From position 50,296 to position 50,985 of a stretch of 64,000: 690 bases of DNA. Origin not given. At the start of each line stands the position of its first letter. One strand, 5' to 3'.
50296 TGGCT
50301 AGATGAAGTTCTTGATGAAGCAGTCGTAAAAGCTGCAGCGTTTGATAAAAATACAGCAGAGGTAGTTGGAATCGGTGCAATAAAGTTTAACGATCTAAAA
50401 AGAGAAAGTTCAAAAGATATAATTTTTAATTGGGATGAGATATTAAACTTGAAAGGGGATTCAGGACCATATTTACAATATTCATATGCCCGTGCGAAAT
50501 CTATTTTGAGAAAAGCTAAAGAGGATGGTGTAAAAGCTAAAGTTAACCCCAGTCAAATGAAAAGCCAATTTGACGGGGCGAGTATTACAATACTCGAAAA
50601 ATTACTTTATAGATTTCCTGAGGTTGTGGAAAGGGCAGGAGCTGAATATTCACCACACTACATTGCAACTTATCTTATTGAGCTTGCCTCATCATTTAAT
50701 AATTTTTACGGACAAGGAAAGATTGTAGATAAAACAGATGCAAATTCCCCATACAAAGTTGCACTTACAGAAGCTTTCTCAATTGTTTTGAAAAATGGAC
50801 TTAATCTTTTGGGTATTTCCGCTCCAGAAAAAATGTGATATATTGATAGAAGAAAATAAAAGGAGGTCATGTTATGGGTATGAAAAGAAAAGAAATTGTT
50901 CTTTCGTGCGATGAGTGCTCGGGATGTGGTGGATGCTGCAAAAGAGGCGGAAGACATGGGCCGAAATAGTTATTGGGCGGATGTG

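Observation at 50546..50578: argS copy of the in-frame family B element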

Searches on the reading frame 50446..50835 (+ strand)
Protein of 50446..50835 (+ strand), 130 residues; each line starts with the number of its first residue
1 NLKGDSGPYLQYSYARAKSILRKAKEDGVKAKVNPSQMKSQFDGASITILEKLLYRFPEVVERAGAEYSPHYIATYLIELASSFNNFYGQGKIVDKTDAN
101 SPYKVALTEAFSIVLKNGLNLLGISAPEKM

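Call 42: find_related_loci(query=window:50446-50835:+, collection=metagenome_contigs, flank=2500)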
Query seq(130 aa) (130 aa) in metagenome_contigs; peptide patterns used: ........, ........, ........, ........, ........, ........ (x = any residue, [..] = any of these).
600 stretches matched a pattern (row limit reached: there are more); 568 encode a relative of the query (tblastn E <= 1e-3); the best 80 are kept; 80 distinct loci.
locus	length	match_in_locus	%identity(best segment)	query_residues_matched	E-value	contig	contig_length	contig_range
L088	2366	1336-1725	81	1-130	5e-69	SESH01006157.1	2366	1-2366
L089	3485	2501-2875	82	1-130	2e-66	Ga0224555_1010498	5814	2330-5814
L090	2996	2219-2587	80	1-130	8e-65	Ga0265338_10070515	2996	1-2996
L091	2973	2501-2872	74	1-130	2e-61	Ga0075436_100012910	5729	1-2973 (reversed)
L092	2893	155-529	77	1-130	3e-61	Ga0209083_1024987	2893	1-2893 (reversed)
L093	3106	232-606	77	1-130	1e-60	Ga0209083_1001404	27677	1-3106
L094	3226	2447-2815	72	1-130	1e-58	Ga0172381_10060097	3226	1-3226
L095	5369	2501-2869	72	1-130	3e-57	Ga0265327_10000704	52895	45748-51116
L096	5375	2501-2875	78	1-130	3e-57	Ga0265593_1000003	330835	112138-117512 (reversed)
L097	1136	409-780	67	1-130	3e-56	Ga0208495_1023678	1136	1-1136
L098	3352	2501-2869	68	1-130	1e-52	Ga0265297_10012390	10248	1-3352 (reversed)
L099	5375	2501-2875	66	1-130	8e-53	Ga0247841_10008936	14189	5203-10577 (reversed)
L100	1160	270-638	63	1-130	1e-54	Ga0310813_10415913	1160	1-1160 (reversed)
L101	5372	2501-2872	64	2-130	1e-51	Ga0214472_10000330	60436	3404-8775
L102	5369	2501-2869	65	1-130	2e-51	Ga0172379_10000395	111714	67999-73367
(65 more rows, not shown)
